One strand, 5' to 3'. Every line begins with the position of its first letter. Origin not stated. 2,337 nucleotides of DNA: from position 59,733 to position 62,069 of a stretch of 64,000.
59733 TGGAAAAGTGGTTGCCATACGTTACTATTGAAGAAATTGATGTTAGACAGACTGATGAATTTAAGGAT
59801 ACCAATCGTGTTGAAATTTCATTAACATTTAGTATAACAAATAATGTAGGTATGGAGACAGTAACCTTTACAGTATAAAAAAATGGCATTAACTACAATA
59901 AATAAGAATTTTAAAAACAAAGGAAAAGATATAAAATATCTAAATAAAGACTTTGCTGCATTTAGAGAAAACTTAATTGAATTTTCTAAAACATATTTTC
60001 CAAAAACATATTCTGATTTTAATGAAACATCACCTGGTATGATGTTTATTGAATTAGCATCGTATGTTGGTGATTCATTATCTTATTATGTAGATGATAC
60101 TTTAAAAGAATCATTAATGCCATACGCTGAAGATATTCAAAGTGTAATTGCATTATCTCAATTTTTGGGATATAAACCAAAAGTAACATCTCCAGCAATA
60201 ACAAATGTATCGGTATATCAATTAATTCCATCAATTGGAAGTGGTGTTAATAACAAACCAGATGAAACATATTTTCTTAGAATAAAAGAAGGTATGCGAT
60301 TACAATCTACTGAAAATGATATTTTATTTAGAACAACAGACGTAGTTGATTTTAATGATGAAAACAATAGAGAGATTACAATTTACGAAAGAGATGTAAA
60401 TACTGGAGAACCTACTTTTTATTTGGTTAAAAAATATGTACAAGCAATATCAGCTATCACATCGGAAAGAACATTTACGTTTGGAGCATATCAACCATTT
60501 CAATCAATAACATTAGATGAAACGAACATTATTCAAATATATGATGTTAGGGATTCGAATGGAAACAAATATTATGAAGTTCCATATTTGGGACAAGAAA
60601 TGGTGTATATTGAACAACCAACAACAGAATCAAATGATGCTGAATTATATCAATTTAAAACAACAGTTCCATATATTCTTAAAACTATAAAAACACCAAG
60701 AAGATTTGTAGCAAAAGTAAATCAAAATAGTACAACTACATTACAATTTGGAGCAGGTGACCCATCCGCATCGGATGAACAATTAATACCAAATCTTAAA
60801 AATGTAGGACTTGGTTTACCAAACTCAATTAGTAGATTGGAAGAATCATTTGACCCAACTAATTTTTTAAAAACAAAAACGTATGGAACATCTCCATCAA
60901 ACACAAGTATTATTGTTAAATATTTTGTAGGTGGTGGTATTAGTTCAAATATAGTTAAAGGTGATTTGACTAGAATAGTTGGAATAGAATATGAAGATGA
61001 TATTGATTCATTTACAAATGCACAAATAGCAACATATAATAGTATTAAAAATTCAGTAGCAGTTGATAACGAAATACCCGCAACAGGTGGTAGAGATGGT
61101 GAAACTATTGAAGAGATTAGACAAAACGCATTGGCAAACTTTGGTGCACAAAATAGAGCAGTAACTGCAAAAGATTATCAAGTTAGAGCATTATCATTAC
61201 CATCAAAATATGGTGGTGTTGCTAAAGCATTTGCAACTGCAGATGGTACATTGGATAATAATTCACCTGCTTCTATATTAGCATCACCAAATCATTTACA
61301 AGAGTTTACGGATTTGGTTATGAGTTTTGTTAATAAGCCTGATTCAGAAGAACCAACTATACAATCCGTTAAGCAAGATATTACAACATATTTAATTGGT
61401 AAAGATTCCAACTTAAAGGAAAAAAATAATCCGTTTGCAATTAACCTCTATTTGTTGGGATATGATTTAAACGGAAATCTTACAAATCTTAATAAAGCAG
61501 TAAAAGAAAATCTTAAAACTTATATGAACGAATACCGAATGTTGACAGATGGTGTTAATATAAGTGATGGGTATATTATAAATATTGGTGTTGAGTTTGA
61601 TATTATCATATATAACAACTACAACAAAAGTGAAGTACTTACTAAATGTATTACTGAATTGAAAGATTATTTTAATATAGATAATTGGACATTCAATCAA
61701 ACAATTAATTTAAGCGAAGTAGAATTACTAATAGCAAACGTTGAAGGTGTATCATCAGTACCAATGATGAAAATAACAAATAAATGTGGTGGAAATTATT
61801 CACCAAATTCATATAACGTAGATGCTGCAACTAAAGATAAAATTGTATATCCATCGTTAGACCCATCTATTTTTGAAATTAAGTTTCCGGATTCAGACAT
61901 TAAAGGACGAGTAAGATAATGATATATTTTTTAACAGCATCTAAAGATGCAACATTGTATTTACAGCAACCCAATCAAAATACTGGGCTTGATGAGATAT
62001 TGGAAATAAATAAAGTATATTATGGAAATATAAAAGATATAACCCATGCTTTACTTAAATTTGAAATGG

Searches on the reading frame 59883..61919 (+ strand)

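Call 86: search_protein_families(library=phrogs, proteins=[window:59883-61919:+], max_evalue=0.00001)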
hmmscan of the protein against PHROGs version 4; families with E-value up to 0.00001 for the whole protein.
window:59883-61919:+ (678 aa): 3 families
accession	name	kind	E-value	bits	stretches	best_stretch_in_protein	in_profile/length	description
phrog_6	-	tail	3.7e-17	63.2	1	379-626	206-374/548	baseplate wedge subunit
phrog_219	-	tail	8e-17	62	1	246-620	190-448/598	baseplate wedge subunit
phrog_10646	-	tail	4.9e-16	58.9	1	17-110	26-119/1142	baseplate wedge subunit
